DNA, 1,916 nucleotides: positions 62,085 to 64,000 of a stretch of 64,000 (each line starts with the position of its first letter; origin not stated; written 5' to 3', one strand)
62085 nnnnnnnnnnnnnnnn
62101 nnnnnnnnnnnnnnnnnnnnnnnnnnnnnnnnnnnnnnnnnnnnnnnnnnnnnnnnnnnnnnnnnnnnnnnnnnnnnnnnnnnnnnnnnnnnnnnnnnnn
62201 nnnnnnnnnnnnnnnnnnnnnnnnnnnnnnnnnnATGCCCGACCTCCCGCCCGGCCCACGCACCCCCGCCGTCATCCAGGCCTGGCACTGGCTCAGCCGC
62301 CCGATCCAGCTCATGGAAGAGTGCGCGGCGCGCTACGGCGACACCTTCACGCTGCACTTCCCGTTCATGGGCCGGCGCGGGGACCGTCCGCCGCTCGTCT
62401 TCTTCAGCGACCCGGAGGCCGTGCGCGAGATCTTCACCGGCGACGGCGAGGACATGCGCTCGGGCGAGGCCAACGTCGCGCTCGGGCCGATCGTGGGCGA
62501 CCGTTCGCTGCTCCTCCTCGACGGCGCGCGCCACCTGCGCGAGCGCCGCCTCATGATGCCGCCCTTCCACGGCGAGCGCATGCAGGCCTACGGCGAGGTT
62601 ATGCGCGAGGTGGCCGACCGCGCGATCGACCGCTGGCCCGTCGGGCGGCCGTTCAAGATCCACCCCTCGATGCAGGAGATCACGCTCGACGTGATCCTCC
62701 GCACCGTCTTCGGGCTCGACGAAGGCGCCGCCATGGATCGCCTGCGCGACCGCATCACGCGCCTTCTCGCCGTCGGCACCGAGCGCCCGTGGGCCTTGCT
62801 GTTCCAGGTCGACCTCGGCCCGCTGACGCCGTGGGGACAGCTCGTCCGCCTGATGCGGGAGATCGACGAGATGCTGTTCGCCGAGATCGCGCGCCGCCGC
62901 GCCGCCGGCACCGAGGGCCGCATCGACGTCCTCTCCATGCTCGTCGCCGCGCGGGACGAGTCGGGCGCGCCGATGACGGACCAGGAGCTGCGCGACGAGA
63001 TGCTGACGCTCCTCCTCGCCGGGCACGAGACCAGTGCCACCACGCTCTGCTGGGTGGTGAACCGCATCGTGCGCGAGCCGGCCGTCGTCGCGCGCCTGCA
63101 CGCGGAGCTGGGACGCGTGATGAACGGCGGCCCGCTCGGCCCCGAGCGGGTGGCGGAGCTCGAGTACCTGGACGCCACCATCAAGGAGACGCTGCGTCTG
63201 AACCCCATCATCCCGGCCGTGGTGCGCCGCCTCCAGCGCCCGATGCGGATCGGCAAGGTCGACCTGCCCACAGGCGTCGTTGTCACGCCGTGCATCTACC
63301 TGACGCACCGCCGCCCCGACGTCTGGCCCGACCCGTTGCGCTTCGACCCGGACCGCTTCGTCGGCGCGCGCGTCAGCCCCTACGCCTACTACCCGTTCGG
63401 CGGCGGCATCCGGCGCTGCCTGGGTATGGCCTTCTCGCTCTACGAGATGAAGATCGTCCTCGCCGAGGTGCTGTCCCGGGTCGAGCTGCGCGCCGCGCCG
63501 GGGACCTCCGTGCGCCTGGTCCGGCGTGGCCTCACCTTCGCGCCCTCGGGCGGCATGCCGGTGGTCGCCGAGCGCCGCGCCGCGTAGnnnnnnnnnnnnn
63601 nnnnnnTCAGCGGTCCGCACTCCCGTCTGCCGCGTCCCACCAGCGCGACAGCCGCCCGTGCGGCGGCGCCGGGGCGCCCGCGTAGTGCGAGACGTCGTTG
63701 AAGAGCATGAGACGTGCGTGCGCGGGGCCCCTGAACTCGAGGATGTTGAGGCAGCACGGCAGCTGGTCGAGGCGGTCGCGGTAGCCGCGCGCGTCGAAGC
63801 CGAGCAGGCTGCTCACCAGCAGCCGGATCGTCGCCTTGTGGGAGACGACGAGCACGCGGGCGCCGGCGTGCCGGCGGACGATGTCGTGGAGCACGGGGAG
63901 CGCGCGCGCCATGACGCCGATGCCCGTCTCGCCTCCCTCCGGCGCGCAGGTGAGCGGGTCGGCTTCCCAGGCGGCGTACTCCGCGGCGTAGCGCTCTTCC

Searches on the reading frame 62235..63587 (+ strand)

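Call 33: search_protein_families(library=pfam, proteins=[window:62235-63587:+], max_evalue=0.0001)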
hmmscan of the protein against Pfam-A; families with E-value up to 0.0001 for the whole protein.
window:62235-63587:+ (450 aa): 1 family
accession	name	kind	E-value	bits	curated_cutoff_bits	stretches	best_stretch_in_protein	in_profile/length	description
PF00067.27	p450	-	3.8e-73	247.3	22.8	1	5-431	1-447/462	Cytochrome P450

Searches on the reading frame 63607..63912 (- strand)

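Call 33: search_protein_families(library=pfam, proteins=[window:63607-63912:-], max_evalue=0.0001)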
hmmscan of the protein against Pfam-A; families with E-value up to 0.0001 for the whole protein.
window:63607-63912:- (101 aa): 1 family
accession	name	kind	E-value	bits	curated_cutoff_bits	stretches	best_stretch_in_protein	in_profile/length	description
PF00300.27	His_Phos_1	-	1.1e-11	45.3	21.7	1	2-70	124-190/194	Histidine phosphatase superfamily (branch 1)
